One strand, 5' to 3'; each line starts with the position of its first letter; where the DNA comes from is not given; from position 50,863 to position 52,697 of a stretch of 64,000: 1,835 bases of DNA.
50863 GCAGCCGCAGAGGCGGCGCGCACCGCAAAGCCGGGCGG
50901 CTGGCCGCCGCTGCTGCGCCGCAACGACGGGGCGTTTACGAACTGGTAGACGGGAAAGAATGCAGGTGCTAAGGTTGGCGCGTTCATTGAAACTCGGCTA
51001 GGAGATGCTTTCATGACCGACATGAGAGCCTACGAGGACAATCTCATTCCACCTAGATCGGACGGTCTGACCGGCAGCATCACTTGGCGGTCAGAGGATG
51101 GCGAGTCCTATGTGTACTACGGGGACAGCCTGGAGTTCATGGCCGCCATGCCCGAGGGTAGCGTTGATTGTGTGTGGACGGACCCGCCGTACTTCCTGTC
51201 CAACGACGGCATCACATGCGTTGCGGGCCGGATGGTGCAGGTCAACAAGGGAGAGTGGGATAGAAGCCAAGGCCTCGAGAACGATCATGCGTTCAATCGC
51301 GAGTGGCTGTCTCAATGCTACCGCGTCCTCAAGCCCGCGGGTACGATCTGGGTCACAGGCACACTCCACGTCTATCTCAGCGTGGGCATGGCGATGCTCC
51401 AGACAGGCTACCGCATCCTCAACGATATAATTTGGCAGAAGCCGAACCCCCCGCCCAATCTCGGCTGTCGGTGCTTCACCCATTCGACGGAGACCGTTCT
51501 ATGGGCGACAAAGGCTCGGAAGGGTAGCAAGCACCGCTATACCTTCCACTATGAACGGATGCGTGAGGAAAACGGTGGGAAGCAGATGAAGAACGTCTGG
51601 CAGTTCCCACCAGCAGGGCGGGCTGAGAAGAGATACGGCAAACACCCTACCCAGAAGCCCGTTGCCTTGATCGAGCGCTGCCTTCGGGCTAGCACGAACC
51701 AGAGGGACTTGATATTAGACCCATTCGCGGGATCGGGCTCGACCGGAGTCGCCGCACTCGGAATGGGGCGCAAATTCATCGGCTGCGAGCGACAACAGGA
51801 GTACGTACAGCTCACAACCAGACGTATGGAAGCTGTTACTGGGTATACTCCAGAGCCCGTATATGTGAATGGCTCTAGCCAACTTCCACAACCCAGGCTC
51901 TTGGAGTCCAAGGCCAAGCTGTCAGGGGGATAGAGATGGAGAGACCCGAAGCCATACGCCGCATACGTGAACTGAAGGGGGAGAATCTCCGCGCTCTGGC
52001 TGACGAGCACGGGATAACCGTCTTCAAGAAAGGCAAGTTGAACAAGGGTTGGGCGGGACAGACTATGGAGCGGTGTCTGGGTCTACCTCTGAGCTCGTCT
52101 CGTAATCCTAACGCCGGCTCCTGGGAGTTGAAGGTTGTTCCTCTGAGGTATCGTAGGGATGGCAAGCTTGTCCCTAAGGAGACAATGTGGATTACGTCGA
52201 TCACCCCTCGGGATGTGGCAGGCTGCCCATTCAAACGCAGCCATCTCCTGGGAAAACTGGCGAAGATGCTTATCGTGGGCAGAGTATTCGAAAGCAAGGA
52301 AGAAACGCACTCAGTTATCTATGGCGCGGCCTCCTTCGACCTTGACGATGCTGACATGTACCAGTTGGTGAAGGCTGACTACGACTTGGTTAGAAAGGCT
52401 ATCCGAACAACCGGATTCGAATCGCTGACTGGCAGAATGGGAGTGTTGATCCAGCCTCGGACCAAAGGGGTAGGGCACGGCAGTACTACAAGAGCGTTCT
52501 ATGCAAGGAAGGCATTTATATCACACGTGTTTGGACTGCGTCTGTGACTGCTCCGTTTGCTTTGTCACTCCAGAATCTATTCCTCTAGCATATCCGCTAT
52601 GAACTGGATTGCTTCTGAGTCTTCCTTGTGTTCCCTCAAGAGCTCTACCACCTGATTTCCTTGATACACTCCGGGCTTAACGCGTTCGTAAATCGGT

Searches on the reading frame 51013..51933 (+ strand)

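Call 65: search_protein_families(library=pfam, proteins=[window:51013-51933:+], max_evalue=0.0001)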
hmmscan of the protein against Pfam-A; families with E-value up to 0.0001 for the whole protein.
window:51013-51933:+ (306 aa): 1 family
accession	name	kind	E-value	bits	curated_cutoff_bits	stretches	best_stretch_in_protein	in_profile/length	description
PF01555.25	N6_N4_Mtase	-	1.4e-57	195.6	26.7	1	51-268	1-219/221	DNA methylase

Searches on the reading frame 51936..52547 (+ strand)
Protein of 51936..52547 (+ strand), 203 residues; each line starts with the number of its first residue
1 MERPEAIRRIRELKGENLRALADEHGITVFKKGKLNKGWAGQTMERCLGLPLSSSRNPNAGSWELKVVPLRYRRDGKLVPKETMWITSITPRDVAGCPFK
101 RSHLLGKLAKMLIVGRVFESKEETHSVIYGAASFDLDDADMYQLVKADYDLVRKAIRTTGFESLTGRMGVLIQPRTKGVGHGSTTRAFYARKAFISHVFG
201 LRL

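Call 65: search_protein_families(library=pfam, proteins=[window:51936-52547:+], max_evalue=0.0001)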
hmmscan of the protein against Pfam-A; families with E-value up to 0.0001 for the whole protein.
window:51936-52547:+ (203 aa): 1 family
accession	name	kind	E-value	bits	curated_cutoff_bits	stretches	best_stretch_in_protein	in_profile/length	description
PF02976.21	MutH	-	1.6e-10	41.2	23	1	62-129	17-84/103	DNA mismatch repair enzyme MutH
